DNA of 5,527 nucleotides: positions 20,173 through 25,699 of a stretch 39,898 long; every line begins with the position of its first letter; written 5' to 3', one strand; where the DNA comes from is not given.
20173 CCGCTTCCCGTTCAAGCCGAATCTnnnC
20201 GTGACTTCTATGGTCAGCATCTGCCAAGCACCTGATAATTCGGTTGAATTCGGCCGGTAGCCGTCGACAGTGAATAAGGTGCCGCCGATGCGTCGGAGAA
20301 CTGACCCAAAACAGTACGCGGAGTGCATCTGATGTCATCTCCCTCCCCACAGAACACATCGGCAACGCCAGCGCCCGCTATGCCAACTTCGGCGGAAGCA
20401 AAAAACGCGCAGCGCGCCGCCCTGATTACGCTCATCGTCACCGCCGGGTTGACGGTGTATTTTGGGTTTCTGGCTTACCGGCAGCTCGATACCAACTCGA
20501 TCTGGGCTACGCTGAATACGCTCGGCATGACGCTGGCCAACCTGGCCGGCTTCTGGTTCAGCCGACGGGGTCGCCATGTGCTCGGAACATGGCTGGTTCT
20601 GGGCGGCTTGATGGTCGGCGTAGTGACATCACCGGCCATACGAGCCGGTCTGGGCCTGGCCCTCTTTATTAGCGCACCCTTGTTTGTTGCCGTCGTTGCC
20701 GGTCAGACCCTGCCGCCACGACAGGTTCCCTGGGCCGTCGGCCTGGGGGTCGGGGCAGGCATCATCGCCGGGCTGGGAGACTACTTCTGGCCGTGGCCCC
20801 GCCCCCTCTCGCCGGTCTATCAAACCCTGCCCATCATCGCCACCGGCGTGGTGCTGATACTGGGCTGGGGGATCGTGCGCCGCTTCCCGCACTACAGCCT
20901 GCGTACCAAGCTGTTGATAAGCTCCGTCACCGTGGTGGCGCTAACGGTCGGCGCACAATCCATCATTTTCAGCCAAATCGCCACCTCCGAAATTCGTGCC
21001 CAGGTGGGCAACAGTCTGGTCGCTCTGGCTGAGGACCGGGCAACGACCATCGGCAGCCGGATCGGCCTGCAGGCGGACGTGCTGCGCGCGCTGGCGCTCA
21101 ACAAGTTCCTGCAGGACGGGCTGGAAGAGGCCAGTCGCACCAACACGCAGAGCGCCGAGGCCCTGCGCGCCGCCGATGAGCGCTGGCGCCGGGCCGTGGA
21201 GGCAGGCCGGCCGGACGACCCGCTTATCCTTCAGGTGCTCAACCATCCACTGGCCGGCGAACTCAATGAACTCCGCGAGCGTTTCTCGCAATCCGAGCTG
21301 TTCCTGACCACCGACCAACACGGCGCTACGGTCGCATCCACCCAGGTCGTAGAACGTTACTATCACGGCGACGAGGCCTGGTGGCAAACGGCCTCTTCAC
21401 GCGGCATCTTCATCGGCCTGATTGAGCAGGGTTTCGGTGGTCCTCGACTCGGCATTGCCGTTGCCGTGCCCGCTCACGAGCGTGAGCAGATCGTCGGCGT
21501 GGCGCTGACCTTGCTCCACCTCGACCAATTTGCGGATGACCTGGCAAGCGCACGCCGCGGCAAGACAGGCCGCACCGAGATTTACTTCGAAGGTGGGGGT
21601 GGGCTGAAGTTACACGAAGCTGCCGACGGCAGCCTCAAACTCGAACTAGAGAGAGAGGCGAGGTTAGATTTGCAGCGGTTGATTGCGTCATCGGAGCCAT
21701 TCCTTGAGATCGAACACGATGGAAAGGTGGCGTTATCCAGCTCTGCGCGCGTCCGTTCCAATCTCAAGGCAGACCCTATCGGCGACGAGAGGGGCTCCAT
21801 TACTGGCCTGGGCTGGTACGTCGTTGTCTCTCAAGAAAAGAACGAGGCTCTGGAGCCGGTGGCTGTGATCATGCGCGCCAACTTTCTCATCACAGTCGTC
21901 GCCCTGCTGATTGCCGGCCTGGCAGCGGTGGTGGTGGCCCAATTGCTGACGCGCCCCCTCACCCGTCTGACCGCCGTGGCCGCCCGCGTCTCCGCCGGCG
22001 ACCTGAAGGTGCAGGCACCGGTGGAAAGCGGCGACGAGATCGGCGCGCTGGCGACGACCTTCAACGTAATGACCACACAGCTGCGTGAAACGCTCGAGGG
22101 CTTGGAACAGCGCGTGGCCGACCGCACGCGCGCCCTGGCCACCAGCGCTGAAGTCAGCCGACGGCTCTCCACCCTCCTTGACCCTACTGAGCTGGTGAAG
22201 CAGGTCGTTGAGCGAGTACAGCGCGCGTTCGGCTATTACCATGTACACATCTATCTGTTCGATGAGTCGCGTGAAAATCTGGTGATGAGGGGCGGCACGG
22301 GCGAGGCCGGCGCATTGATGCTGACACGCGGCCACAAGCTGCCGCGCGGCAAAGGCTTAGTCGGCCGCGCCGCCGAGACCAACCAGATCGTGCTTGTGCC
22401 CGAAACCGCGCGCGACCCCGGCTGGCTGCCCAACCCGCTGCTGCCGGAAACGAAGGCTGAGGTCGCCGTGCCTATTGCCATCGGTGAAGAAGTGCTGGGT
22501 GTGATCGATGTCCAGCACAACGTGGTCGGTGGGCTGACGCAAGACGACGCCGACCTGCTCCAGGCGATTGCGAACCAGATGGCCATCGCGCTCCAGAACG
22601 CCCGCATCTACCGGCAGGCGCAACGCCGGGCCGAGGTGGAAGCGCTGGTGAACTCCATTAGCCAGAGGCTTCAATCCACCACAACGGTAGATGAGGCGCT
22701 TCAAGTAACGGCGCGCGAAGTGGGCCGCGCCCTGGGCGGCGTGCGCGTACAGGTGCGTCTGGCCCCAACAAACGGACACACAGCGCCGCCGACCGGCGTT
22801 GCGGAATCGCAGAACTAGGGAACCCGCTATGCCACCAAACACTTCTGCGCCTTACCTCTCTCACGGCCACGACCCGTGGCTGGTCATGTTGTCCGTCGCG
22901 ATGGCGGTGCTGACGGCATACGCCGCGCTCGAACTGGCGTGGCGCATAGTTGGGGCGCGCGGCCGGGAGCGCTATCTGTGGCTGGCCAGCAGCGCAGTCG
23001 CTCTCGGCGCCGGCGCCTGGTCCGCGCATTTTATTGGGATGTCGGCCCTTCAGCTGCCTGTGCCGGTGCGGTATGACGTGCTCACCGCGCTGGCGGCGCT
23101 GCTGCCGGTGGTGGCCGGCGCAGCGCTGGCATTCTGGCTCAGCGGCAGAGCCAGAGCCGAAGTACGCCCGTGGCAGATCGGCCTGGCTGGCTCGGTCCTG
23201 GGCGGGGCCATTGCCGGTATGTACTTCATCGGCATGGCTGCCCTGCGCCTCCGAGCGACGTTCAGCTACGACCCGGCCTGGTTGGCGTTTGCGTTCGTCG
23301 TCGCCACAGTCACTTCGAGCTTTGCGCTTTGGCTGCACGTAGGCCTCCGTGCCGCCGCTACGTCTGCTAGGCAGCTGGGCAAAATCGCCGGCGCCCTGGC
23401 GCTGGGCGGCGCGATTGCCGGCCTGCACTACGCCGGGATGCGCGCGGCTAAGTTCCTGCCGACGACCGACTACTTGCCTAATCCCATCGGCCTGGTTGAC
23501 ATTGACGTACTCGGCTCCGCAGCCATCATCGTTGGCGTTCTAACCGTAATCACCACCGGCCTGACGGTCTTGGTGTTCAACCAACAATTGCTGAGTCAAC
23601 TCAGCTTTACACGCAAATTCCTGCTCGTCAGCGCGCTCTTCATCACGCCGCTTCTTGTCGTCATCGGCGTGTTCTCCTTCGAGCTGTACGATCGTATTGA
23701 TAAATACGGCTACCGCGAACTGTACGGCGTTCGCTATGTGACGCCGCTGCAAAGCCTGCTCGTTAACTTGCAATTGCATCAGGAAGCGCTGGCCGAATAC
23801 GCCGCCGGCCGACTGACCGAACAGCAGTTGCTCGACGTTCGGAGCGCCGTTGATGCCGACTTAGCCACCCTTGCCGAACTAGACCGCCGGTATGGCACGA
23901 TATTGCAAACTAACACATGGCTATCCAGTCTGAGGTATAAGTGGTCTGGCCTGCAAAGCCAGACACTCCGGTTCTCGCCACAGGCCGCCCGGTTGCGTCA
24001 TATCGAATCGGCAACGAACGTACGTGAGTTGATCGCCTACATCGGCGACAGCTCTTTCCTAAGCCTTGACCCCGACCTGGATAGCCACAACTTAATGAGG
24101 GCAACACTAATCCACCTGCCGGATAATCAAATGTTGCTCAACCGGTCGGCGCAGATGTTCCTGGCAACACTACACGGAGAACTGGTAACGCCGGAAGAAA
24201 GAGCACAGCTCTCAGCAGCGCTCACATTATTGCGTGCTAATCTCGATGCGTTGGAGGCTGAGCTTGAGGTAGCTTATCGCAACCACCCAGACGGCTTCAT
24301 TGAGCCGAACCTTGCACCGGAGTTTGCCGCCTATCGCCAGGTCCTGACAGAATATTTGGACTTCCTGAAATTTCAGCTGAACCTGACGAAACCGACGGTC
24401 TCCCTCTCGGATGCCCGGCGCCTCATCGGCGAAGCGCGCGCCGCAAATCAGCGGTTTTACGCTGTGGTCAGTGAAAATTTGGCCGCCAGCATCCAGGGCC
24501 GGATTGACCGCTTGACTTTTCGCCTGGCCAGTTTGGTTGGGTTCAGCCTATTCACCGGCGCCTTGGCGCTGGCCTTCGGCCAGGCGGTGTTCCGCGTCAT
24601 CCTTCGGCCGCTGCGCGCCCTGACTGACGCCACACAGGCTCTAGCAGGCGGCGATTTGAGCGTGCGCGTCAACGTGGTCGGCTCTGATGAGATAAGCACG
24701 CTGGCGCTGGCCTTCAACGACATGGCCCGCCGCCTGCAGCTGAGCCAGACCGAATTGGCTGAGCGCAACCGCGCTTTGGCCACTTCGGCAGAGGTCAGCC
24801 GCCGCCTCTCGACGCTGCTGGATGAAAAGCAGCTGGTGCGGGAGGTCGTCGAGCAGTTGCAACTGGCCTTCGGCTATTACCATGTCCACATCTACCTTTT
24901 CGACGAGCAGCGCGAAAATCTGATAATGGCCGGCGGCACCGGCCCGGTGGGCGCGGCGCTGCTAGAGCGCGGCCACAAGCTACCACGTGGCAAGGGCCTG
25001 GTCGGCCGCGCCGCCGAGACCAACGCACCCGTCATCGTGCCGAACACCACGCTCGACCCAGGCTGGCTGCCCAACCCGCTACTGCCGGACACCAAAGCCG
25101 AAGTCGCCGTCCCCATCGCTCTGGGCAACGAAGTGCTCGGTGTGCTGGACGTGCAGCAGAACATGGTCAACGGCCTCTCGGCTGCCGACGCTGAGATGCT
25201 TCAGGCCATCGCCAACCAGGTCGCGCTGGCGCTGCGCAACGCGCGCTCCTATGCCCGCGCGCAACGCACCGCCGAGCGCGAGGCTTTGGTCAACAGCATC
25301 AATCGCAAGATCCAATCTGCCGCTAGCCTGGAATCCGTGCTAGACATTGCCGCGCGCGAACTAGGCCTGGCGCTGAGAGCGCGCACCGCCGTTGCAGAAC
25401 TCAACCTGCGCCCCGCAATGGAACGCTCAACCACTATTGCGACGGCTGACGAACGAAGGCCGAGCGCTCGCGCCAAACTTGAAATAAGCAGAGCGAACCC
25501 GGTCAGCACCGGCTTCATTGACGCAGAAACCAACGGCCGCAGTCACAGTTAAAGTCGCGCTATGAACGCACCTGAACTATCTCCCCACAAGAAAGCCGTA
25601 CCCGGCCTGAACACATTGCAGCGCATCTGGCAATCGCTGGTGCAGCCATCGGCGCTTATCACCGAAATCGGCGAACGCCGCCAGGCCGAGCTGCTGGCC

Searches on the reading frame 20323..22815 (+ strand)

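Call 10: search_protein_families(library=pfam, proteins=[window:20323-22815:+], max_evalue=0.0001)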
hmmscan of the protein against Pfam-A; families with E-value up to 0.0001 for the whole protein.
window:20323-22815:+ (831 aa): 4 families
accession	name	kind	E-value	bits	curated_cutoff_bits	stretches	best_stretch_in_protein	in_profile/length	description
PF13185.12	GAF_2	-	1.4e-19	71.1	28.6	1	620-758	3-136/136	GAF domain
PF00672.30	HAMP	-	3.1e-16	59.9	25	1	538-589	2-53/53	HAMP domain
PF01590.32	GAF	-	5.6e-16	59.7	22.4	1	620-757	1-133/133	GAF domain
PF13492.12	GAF_3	-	1.8e-14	54.7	27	1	621-759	2-129/129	GAF domain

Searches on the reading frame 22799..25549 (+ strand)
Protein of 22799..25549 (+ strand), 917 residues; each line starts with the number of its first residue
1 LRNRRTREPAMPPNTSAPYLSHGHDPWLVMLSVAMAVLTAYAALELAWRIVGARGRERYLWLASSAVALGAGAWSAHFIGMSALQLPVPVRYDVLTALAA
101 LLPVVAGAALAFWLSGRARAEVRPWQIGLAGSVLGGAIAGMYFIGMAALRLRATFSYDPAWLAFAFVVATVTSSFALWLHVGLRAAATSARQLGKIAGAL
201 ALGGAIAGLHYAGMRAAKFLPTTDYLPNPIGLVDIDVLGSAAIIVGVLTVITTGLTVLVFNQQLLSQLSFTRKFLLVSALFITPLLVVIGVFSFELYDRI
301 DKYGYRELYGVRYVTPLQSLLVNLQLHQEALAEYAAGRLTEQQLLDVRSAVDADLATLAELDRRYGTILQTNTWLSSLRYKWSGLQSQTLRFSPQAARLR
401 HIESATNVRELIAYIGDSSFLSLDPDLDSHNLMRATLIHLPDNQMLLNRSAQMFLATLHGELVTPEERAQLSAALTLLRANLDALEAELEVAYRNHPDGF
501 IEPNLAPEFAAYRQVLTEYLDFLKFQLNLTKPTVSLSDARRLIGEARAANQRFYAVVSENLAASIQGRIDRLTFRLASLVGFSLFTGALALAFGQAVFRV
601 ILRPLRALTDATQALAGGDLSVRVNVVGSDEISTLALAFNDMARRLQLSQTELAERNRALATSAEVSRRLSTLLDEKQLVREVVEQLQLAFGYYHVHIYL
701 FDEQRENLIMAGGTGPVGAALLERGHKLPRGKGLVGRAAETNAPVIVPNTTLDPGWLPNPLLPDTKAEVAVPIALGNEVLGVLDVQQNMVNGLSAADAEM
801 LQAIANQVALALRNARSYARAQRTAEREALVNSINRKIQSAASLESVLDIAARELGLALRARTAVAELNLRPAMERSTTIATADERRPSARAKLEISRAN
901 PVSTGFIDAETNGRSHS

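Call 10: search_protein_families(library=pfam, proteins=[window:22799-25549:+], max_evalue=0.0001)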
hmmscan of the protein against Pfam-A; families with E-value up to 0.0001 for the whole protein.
window:22799-25549:+ (917 aa): 5 families
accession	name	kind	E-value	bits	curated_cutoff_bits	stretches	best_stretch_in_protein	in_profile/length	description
PF03707.21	MHYT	-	3.5e-29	101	21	2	70-121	1-52/59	Bacterial signalling protein N terminal repeat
PF13185.12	GAF_2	-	5.6e-18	65.9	28.6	1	675-812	3-135/136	GAF domain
PF00672.30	HAMP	-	2.4e-16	60.2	25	1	599-647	4-52/53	HAMP domain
PF01590.32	GAF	-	5.3e-14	53.3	22.4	1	677-812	3-133/133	GAF domain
PF13492.12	GAF_3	-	1.8e-12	48.2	27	1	677-814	3-129/129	GAF domain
